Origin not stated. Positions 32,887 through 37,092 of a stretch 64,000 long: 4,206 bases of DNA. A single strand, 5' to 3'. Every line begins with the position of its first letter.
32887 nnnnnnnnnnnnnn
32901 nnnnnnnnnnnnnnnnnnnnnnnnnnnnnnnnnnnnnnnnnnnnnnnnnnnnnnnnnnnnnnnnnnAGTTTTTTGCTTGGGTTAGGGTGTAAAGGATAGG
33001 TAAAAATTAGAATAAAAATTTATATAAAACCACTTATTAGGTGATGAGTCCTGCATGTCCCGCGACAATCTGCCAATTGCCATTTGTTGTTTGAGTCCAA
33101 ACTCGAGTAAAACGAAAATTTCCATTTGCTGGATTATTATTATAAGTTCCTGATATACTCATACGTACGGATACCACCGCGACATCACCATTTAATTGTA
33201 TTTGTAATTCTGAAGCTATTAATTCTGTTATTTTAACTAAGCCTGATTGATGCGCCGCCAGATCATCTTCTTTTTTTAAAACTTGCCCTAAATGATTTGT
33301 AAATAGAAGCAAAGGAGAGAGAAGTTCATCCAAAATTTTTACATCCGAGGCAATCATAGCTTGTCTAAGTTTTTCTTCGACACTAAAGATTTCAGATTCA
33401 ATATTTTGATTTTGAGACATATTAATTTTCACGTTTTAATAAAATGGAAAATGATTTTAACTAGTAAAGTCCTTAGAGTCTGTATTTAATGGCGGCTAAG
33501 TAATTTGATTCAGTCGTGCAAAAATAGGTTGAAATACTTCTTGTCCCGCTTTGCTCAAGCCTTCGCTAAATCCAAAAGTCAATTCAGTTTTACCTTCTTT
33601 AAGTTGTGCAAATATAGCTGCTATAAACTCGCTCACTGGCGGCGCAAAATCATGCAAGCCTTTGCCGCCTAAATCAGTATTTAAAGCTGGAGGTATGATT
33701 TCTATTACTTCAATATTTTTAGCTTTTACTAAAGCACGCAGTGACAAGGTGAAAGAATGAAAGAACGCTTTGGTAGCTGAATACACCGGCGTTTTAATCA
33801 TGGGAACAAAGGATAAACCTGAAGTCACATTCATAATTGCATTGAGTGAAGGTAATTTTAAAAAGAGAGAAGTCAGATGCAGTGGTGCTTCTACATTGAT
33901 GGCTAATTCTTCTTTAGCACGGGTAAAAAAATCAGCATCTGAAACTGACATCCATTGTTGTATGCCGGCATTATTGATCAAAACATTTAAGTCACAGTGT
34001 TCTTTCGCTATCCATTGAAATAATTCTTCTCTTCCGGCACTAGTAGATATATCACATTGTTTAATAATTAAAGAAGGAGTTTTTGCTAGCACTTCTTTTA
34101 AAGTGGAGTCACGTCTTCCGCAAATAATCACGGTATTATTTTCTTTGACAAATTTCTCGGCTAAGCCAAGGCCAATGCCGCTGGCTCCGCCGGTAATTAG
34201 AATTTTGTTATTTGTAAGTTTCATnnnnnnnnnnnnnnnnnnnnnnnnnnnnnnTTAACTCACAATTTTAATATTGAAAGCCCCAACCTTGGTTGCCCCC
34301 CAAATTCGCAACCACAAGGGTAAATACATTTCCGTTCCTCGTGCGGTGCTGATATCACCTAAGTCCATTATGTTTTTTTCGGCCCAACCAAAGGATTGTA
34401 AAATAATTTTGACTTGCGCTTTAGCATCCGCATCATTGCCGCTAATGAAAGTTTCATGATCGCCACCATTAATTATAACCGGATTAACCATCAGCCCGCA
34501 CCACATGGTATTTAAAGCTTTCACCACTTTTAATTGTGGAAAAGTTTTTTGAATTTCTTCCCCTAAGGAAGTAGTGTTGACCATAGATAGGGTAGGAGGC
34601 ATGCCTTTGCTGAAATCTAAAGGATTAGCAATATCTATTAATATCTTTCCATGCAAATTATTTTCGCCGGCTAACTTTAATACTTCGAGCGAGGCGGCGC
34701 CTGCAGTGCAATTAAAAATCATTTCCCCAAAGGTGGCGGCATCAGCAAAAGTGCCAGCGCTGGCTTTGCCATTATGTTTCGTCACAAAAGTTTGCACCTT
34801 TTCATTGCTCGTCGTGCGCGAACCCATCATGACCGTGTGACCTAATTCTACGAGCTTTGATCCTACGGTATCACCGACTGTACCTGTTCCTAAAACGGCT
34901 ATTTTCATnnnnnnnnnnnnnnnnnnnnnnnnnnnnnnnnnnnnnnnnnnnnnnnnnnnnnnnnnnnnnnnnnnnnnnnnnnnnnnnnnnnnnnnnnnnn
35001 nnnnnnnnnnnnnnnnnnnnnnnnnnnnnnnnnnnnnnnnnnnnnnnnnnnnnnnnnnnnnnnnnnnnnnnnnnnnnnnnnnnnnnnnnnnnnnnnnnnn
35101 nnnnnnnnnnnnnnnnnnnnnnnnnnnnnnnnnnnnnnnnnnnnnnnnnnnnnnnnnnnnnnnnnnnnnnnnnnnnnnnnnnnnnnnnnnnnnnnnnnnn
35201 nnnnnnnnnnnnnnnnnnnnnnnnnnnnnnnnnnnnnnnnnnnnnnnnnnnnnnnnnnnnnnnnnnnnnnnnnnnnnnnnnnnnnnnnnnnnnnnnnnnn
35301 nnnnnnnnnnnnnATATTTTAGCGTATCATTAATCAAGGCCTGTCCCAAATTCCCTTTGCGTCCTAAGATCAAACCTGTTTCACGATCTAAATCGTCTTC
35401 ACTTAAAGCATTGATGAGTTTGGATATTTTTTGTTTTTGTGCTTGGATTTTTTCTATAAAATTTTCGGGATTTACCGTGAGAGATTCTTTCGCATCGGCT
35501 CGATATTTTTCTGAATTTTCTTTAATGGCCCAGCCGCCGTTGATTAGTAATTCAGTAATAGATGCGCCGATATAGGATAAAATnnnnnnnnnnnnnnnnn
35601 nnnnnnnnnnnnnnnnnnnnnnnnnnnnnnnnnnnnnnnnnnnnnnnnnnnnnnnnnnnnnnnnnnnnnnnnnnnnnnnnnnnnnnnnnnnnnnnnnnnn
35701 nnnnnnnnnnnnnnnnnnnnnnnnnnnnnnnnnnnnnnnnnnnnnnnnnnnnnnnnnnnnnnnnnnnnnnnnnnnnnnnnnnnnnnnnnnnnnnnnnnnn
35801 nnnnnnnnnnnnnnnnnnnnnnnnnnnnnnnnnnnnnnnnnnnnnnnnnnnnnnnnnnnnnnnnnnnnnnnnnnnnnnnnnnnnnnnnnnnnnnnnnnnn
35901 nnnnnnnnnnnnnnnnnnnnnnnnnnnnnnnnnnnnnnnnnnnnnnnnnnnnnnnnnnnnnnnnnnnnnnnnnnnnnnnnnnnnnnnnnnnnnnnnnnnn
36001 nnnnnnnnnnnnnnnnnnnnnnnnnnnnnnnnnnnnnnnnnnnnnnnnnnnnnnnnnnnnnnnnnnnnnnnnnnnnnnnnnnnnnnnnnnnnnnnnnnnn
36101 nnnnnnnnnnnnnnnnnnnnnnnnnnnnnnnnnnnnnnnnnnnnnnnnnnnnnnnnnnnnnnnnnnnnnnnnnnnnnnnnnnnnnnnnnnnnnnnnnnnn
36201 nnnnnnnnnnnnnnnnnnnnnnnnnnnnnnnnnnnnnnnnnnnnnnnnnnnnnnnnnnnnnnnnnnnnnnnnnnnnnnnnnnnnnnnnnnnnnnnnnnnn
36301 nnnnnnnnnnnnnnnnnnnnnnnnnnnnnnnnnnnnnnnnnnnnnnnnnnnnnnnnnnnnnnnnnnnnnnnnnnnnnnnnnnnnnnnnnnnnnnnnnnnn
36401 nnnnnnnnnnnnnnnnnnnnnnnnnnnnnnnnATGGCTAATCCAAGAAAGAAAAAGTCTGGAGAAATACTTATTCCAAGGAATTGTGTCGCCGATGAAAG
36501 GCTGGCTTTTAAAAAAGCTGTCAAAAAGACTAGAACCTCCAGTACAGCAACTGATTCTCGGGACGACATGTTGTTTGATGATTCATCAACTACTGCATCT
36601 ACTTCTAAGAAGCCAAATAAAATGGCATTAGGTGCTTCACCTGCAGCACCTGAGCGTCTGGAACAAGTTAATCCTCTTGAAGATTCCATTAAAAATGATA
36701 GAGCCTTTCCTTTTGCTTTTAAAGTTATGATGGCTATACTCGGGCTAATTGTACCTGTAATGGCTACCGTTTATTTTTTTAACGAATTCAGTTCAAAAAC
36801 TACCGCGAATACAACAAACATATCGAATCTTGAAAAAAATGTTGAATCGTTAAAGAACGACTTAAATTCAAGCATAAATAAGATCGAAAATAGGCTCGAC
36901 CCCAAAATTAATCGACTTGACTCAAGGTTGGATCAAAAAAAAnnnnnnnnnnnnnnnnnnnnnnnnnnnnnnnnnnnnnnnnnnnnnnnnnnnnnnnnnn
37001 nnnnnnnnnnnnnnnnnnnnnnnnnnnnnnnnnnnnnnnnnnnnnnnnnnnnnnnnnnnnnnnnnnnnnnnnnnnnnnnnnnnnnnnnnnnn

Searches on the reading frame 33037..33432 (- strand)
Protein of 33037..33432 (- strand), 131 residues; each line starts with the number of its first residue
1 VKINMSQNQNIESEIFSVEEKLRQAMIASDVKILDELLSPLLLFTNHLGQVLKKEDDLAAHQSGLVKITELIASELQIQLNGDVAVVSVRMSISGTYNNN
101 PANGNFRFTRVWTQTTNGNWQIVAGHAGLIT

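Call 8: search_protein_families(library=pfam, max_evalue=1, proteins=[window:33037-33432:-])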
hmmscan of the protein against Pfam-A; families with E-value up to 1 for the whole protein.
window:33037-33432:- (131 aa): 5 families
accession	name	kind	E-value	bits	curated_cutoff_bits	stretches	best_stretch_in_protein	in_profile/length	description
PF14534.12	DUF4440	-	8e-23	81.4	25.2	1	15-122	1-107/107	Domain of unknown function (DUF4440)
PF13474.12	SnoaL_3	-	5.8e-05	23.9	22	1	66-127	56-116/121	SnoaL-like domain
PF11533.15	AtzH-like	-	0.0075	16.5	27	1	10-130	7-123/126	AtzH-like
PF25369.1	SH3_VIII-1_N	-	0.069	13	27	1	110-122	2-14/45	Myosin-1-like, N-terminal SH3 domain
PF12680.13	SnoaL_2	-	0.089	13.8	27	1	23-114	5-94/102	SnoaL-like domain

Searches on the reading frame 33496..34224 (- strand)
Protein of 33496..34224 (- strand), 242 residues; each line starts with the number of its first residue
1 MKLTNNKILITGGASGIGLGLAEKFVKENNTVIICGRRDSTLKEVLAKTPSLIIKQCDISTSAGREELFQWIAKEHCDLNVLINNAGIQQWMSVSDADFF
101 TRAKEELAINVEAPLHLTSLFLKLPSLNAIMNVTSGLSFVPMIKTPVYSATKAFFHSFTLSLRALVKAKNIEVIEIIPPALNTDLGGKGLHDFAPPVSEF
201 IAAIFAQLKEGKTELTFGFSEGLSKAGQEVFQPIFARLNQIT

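Call 8: search_protein_families(library=pfam, max_evalue=1, proteins=[window:33496-34224:-])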
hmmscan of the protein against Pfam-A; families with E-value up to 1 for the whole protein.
window:33496-34224:- (242 aa): 9 families
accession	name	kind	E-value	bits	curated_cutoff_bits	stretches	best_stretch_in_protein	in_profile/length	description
PF00106.31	adh_short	-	1.3e-36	126.4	26.6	1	7-186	2-187/195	short chain dehydrogenase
PF13561.12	adh_short_C2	-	5.6e-16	59.3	27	1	14-194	3-188/236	Enoyl-(Acyl carrier protein) reductase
PF08659.16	KR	-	3.1e-08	34.2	22.6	1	8-163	3-164/180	KR domain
PF01370.27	Epimerase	-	0.00012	22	20.9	1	8-218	1-203/240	NAD dependent epimerase/dehydratase family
PF23441.1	SDR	-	0.0017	18.2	27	1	2-31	4-33/258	SDR-like rossmann domain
PF16243.10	Sm_like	-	0.021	15.4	29.4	1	73-108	37-72/85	Sm_like domain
PF03435.24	Sacchrp_dh_NADP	-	0.067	14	25.1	1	10-85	3-75/129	Saccharopine dehydrogenase NADP binding domain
PF04321.23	RmlD_sub_bind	-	0.12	11.9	27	1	7-117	2-85/287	RmlD substrate binding domain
PF22250.1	PFF1_C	-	0.27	11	24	1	28-94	15-82/246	Vacuolar membrane protease, C-terminal domain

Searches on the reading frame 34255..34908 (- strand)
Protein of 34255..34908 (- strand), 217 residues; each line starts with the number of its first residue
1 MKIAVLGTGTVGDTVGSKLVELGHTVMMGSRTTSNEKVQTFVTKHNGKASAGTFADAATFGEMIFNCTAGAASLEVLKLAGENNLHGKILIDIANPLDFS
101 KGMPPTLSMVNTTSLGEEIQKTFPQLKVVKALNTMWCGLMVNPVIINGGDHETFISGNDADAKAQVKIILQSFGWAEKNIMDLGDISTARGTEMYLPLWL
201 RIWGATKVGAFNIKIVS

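Call 8: search_protein_families(library=pfam, max_evalue=1, proteins=[window:34255-34908:-])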
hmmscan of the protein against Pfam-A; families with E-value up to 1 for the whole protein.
window:34255-34908:- (217 aa): 8 families
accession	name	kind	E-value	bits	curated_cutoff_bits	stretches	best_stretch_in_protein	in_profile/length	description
PF03807.23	F420_oxidored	-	6.9e-13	49.4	21.6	1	2-96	1-94/94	NADP oxidoreductase coenzyme F420-dependent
PF03446.21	NAD_binding_2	-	0.00043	20.8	21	1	2-95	1-94/161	NAD binding domain of 6-phosphogluconate dehydrogenase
PF01488.26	Shikimate_DH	-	0.0021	18.6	24.3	1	2-101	14-119/138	Shikimate / quinate 5-dehydrogenase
PF02558.23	ApbA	-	0.0023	18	22.2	1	3-39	1-37/150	Ketopantoate reductase PanE/ApbA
PF07991.19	KARI_N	-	0.016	15.2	20.6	1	2-97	6-97/165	Acetohydroxy acid isomeroreductase, NADPH-binding domain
PF01210.29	NAD_Gly3P_dh_N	-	0.058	13.8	23.1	1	2-48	1-45/158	NAD-dependent glycerol-3-phosphate dehydrogenase N-terminus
PF03721.20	UDPG_MGDP_dh_N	-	0.084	12.9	27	1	1-28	1-28/187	UDP-glucose/GDP-mannose dehydrogenase family, NAD binding domain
PF02826.25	2-Hacid_dh_C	-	0.1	12.4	25.1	1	2-40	38-77/178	D-isomer specific 2-hydroxyacid dehydrogenase, NAD binding domain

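Call 77: find_related_loci(query=window:34255-34908:-, collection=metagenome_contigs, flank=10000)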
Query window:34255-34908:- (217 aa) in metagenome_contigs; peptide patterns used: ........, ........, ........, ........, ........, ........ (x = any residue, [..] = any of these).
600 stretches matched a pattern (row limit reached: there are more); 501 encode a relative of the query (tblastn E <= 1e-3); the best 80 are kept; 80 distinct loci.
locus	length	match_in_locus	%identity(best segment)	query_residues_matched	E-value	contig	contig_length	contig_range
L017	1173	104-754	81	1-217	5e-130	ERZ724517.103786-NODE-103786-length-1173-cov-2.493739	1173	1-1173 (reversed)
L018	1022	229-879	79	1-217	6e-130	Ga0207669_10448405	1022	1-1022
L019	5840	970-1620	79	1-217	2e-118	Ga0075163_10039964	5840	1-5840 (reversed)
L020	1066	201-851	79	1-217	1e-128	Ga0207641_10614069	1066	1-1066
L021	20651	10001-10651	77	1-217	6e-117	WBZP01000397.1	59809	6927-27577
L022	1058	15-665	78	1-217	1e-127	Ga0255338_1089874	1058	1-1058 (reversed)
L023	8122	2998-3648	78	1-217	2e-116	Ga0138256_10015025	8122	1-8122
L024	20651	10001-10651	76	1-217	7e-116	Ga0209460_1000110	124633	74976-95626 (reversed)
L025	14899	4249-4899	78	1-217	2e-115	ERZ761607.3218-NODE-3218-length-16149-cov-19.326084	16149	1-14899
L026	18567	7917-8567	76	1-217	6e-115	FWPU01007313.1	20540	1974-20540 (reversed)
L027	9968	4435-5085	77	1-217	9e-115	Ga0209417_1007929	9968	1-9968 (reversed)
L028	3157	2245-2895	76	1-217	8e-118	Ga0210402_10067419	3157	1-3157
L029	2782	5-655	75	1-217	7e-119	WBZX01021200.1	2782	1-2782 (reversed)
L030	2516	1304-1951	77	1-216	2e-119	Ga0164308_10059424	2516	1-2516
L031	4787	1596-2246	77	1-217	1e-114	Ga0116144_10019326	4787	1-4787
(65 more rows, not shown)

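Call 89: list_cluster_members(proteins=[P0001, P0026, P0027, window:34255-34908:-, window:37280-37768:-])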
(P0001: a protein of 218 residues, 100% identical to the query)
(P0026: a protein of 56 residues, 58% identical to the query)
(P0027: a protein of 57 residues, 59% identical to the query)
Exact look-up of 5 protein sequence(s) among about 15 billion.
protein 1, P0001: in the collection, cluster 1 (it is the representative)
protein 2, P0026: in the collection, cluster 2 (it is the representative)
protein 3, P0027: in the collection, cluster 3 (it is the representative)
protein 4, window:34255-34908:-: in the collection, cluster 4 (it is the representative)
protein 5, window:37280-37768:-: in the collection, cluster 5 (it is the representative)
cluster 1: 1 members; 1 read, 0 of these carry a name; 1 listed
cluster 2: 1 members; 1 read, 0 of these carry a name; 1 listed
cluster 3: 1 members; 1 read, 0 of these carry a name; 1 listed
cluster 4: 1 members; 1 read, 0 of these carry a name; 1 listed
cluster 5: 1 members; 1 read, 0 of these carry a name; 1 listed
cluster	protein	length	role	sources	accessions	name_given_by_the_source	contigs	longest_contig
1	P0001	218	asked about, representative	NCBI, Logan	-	-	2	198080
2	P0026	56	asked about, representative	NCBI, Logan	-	-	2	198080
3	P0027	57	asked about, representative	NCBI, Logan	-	-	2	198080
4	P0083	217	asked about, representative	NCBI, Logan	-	-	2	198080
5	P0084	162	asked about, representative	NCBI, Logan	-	-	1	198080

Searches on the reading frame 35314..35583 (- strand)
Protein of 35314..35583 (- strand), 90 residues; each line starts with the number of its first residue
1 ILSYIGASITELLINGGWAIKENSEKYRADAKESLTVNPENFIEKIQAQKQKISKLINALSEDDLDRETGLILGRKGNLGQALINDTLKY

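Call 8: search_protein_families(library=pfam, max_evalue=1, proteins=[window:35314-35583:-])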
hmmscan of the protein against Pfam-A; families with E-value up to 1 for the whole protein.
seq(90 aa): 1 family
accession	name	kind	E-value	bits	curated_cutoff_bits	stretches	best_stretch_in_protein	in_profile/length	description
PF17035.10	BET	-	0.062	13.9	24.5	1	48-67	5-24/64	Bromodomain extra-terminal - transcription regulation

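Call 9: search_protein_families(library=ncbifam, max_evalue=1, proteins=[window:35314-35583:-])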
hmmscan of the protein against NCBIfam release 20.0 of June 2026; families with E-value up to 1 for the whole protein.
seq(90 aa): 1 family
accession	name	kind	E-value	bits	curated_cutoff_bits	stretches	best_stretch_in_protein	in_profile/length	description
NF041792.2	2_anti-phage_ZorA2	equivalog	0.042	12.4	700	1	9-65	100-156/550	type II Zorya anti-phage system protein ZorA2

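Call 41: find_homologous_proteins(query=window:35314-35583:-, max_evalue=0.01)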
Query seq(90 aa): 3 candidates shared short words with the query, none scored E <= 0.01.

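Call 55: search_protein_families(library=phrogs, max_evalue=0.1, proteins=[window:35314-35583:-])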
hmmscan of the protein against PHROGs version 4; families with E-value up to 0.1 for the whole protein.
seq(90 aa): 1 family
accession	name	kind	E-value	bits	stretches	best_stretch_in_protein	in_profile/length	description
phrog_17318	-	transcription regulation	0.0016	19.2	1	11-64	9-61/201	transcriptional regulator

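Call 81: predict_structure(protein=window:35314-35583:-)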
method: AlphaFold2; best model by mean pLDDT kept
length: 90 residues; sequences in the alignment: 1
mean_pLDDT: 56.5   pTM: 0.27
mean pLDDT of the five models: 56.5, 53.7, 51.4, 49.3, 46.2
residues with pLDDT >= 90: 0; 70-90: 7; 50-70: 63; < 50: 20
segments of 3 or more residues with pLDDT < 50: 1-4, 33-35, 68-74
pLDDT, mean of each block of 10 residues (from residue 1): 50 59 55 52 69 65 52 54 52
secondary structure, 60 per line:
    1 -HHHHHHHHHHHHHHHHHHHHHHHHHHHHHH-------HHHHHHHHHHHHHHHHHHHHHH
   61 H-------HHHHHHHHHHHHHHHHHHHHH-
elements in order: H2-31 H39-61 H69-89

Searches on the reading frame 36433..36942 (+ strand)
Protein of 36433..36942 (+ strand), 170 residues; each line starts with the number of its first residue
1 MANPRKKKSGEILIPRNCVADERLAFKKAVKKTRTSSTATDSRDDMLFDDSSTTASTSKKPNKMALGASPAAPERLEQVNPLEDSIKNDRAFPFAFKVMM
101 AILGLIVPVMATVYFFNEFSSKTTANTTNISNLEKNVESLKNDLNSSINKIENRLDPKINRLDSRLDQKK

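Call 8: search_protein_families(library=pfam, max_evalue=1, proteins=[window:36433-36942:+])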
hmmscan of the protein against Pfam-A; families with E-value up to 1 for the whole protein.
seq(170 aa): 8 families
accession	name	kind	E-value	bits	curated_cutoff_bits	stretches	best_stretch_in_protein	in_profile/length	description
PF04513.17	Baculo_PEP_C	-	0.0029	18.1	38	1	117-167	34-84/140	Baculovirus polyhedron envelope protein, PEP, C terminus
PF22852.1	SoxE_N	-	0.0095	16.2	27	1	96-129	8-45/48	Sulfocyanin, N-terminal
PF24073.1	DUF7365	-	0.012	16.2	27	1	97-156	8-64/101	Coiled-coil region of unknown function (DUF7365)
PF15289.11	RFXA_RFXANK_bdg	-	0.019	15.6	26.1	1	25-79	30-85/122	Regulatory factor X-associated C-terminal binding domain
PF07352.17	Phage_Mu_Gam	-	0.022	15.2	28.3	1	129-168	10-49/149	Bacteriophage Mu Gam like protein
PF01442.23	Apolipoprotein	-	0.11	12.6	90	1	131-168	29-66/190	Apolipoprotein A1/A4/E domain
PF10444.14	Nbl1_Borealin_N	-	0.15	12.1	24.4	1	134-162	14-42/57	Nbl1 / Borealin N terminal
PF13040.11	Fur_reg_FbpB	-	0.34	11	25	0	138-158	17-36/39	Fur-regulated basic protein B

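Call 9: search_protein_families(library=ncbifam, max_evalue=1, proteins=[window:36433-36942:+])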
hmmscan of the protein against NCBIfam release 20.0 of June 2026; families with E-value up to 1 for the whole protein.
seq(170 aa): 3 families
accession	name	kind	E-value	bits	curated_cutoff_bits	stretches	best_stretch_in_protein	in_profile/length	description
NF008468.0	PRK11360.1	equivalog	0.009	14.4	646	1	98-154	17-72/616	two-component system sensor histidine kinase AtoS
TIGR04561.1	membra_charge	hypoth_equivalog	0.015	15.5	30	1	97-153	15-76/82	TIGR04561 family membrane protein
NF038291.1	rep_pAB02_ORF2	subfamily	0.095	13.1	85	1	120-169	59-107/172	plasmid replication DNA-binding protein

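Call 20: search_protein_families(library=padloc, max_evalue=1, proteins=[window:36433-36942:+])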
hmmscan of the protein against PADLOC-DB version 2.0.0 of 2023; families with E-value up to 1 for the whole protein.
seq(170 aa): 0 families

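Call 55: search_protein_families(library=phrogs, max_evalue=0.1, proteins=[window:36433-36942:+])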
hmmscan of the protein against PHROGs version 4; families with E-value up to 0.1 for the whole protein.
seq(170 aa): 9 families
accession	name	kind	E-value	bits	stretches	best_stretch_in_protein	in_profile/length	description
phrog_1009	-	unknown function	0.0003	21.8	1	99-167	11-86/103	-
phrog_1296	-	lysis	0.00039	21.4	1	102-153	8-59/93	holin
phrog_37839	-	unknown function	0.0025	18.6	1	106-168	29-93/207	-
phrog_27312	-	unknown function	0.02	16.1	1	98-157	17-74/89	-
phrog_5345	-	unknown function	0.027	16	1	97-165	7-72/104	-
phrog_739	-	lysis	0.028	15.6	1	99-165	7-88/122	Rz-like spanin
phrog_1863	-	unknown function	0.03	15.2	1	100-163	12-78/97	-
phrog_491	-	DNA, RNA and nucleotide metabolism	0.044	14.5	1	128-168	25-65/176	Mu Gam-like end protection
phrog_12423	-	unknown function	0.072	13.9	0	96-150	7-64/130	-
